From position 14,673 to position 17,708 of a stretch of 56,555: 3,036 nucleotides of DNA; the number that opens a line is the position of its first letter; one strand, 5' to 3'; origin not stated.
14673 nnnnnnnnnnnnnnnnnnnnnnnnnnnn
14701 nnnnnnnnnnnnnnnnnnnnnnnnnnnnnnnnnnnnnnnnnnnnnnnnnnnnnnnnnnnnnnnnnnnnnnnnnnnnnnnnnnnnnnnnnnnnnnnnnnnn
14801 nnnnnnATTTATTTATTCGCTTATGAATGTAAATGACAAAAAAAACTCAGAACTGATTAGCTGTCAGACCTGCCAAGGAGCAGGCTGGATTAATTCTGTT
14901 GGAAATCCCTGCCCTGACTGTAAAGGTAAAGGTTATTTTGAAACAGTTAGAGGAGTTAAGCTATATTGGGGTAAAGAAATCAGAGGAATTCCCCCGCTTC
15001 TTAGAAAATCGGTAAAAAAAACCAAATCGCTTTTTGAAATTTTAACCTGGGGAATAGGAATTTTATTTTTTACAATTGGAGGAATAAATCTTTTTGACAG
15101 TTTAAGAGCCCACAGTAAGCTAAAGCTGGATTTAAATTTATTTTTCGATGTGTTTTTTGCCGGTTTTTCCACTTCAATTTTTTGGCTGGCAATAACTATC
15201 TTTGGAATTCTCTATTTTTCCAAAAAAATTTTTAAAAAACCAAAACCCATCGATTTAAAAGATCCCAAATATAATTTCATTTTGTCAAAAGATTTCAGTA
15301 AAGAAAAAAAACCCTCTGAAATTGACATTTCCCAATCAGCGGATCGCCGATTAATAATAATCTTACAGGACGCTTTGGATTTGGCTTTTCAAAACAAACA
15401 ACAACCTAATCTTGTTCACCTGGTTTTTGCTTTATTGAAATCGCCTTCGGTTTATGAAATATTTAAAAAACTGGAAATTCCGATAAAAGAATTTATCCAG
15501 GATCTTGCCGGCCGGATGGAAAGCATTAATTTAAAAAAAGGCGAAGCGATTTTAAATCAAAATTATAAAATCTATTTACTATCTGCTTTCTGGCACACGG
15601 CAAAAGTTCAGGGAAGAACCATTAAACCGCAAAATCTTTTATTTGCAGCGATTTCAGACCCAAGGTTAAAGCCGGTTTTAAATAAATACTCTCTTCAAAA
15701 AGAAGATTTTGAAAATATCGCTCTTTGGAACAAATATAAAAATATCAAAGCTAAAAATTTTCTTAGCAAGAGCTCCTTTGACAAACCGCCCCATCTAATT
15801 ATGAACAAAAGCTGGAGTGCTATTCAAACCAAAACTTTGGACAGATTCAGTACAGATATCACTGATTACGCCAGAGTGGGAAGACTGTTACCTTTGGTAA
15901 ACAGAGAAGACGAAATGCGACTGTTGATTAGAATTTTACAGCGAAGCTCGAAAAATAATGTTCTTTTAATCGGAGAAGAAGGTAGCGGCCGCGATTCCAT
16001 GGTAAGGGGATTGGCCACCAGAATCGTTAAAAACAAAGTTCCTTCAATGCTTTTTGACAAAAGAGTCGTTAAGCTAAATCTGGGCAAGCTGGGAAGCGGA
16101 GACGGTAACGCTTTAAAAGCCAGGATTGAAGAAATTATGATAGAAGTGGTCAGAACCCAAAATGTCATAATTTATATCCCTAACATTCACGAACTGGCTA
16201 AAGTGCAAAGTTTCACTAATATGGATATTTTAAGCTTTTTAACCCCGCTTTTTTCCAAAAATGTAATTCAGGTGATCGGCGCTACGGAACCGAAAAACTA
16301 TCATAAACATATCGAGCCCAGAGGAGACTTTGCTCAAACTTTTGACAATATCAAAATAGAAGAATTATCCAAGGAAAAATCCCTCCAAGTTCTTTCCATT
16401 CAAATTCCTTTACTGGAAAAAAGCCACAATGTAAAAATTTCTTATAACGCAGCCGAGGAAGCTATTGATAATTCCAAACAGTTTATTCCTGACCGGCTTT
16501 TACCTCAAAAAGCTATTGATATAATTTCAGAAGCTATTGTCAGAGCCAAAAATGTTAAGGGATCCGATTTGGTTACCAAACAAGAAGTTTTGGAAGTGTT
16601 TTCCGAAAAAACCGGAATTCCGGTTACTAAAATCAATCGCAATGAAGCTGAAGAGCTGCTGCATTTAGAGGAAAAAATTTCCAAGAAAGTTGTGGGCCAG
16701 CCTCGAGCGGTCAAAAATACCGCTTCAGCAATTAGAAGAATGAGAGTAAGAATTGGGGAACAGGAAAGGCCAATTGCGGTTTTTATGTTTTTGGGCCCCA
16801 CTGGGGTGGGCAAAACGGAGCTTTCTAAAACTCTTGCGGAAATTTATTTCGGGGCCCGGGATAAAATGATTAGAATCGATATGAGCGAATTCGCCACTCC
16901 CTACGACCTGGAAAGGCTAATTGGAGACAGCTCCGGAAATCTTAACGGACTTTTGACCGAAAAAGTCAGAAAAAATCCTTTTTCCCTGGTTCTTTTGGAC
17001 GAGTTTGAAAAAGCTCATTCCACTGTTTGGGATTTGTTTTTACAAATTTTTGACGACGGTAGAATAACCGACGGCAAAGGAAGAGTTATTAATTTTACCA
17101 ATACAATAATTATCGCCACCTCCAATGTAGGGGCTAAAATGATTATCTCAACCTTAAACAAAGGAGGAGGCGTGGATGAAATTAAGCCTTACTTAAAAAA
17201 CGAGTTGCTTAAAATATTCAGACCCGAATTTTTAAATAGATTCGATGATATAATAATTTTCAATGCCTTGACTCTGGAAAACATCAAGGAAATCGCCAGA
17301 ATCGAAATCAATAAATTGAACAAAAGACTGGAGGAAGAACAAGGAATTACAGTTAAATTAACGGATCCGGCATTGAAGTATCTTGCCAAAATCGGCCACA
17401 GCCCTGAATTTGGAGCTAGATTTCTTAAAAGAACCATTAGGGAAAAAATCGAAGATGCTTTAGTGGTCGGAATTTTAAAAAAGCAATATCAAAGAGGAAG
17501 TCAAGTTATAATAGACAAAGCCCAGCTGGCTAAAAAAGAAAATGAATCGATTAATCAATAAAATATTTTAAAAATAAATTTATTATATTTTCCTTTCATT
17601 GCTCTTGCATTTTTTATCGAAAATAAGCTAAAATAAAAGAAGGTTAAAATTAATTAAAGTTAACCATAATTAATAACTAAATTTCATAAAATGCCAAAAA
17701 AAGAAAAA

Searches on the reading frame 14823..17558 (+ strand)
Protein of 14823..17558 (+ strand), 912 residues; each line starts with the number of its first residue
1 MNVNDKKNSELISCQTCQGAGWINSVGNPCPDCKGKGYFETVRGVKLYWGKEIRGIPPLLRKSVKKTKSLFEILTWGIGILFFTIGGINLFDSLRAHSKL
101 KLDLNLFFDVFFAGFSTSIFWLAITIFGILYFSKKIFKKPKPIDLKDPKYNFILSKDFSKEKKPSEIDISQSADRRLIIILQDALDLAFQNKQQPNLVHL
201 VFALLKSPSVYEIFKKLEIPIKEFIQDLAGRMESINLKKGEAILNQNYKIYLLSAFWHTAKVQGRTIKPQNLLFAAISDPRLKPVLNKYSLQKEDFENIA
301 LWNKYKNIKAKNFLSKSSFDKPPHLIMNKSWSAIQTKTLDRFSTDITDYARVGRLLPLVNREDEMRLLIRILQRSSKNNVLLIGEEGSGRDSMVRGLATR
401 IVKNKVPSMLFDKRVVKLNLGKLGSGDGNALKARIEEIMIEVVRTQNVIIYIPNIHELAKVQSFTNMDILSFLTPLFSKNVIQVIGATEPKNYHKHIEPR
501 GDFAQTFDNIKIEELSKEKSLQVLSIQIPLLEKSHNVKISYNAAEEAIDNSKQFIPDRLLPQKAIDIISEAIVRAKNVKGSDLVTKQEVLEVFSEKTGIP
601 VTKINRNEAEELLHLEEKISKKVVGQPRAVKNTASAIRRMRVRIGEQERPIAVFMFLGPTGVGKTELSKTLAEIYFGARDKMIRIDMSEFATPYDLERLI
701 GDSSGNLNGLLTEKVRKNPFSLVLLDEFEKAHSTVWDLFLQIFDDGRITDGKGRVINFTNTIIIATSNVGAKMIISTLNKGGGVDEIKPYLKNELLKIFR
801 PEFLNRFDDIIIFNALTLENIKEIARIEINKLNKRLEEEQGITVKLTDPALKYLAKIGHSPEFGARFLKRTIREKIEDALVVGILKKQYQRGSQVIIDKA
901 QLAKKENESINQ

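Call 100: search_protein_families(library=pfam, proteins=[window:14823-17558:+], max_evalue=0.0001)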
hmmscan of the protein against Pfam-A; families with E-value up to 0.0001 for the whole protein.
window:14823-17558:+ (912 aa): 9 families
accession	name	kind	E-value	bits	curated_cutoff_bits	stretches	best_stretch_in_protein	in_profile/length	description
PF07724.20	AAA_2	-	1.4e-48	165.5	27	1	649-810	1-166/166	AAA domain (Cdc48 subfamily)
PF10431.15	ClpB_D2-small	-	2e-21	76.2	21.9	1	816-897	1-81/81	C-terminal, D2-small domain, of ClpB protein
PF00004.35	AAA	-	3.2e-15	57.2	21.2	1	655-768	2-109/131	ATPase family associated with various cellular activities (AAA)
PF17871.7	AAA_lid_9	-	6.7e-13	48.9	22.8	1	516-589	1-74/104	AAA lid domain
PF07728.20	AAA_5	-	2.3e-12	47.5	22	1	655-769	3-123/139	AAA domain (dynein-related subfamily)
PF15777.11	Anti-TRAP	-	5.4e-06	26.7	32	1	13-47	12-50/59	Tryptophan RNA-binding attenuator protein inhibitory protein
PF13191.12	AAA_16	-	6e-06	27.3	32.6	0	358-404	2-51/167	AAA ATPase domain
PF13401.12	AAA_22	-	7.9e-06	26.6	27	0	655-745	9-110/130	AAA domain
PF00158.32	Sigma54_activat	-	2.6e-05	24.4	20.2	0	646-770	17-145/168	Sigma-54 interaction domain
